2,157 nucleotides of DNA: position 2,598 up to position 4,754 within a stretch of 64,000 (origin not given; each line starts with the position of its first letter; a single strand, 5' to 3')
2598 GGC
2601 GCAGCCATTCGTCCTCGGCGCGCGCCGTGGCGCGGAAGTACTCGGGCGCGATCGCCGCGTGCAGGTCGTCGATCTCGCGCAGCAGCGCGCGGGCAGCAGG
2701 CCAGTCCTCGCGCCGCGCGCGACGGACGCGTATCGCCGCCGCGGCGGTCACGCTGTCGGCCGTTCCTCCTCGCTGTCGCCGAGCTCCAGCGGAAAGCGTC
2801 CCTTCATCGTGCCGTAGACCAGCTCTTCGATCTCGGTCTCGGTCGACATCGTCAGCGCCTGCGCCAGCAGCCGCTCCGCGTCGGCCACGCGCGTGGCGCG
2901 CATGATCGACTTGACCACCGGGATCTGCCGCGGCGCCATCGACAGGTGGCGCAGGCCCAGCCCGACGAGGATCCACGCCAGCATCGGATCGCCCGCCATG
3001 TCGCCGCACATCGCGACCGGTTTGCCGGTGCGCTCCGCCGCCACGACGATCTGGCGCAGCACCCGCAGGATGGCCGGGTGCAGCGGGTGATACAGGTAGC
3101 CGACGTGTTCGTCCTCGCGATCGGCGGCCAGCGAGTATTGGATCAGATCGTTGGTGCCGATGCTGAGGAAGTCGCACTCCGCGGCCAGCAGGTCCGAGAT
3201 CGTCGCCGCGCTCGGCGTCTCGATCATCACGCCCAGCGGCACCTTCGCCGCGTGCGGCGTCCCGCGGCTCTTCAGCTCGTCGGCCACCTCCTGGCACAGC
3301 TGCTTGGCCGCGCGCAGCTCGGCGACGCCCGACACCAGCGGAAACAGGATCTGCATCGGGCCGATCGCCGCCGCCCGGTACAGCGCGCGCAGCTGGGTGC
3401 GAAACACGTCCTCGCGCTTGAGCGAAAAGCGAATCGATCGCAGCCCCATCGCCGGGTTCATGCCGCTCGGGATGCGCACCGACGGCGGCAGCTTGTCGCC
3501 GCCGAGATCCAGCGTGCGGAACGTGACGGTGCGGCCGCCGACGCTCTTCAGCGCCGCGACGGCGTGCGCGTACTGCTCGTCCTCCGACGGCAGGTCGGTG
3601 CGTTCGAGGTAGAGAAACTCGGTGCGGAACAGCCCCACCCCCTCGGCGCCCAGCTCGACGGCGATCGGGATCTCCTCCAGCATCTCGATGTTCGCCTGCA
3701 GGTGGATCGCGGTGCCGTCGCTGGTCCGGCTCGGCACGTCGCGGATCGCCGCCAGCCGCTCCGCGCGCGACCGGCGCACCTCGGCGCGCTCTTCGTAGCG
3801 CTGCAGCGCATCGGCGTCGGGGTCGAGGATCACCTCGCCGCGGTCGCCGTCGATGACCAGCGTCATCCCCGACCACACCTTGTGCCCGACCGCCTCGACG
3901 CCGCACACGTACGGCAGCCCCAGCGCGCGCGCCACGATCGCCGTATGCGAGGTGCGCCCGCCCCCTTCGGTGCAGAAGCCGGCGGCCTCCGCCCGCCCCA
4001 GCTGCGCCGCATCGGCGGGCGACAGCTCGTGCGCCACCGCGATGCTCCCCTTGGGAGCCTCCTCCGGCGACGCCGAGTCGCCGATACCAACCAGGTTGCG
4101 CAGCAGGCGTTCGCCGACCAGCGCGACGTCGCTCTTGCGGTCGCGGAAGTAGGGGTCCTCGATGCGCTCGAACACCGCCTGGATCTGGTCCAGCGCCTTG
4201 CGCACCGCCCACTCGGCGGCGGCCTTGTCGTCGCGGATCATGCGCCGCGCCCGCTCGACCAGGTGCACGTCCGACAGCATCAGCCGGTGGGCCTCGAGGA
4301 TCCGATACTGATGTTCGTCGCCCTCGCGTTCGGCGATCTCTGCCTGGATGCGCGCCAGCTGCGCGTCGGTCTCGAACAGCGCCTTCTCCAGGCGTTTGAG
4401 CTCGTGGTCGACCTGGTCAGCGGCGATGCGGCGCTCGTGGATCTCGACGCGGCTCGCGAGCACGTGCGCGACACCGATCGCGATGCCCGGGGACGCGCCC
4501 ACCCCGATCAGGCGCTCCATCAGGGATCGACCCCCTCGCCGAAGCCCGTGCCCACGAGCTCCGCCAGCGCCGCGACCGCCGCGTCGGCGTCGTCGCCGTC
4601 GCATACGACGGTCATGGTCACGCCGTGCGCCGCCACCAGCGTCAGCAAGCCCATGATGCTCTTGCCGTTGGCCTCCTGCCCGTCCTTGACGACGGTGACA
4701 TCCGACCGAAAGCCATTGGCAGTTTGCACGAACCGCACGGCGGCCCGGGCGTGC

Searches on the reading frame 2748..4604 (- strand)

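Call 85: search_protein_families(library=pfam, proteins=[window:2748-4604:-], max_evalue=0.001)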
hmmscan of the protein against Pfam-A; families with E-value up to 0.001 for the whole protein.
window:2748-4604:- (618 aa): 3 families
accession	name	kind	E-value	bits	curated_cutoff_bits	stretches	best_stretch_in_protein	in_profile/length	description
PF02896.24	PEP-utilizers_C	-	1.4e-101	340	22.8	1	283-571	3-291/293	PEP-utilising enzyme, PEP-binding domain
PF05524.18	PEP-utilisers_N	-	1.6e-29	103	24.4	1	34-156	2-121/121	PEP-utilising enzyme, N-terminal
PF00391.29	PEP-utilizers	-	3.6e-22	78.2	23.1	1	184-256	2-72/72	PEP-utilising enzyme, mobile domain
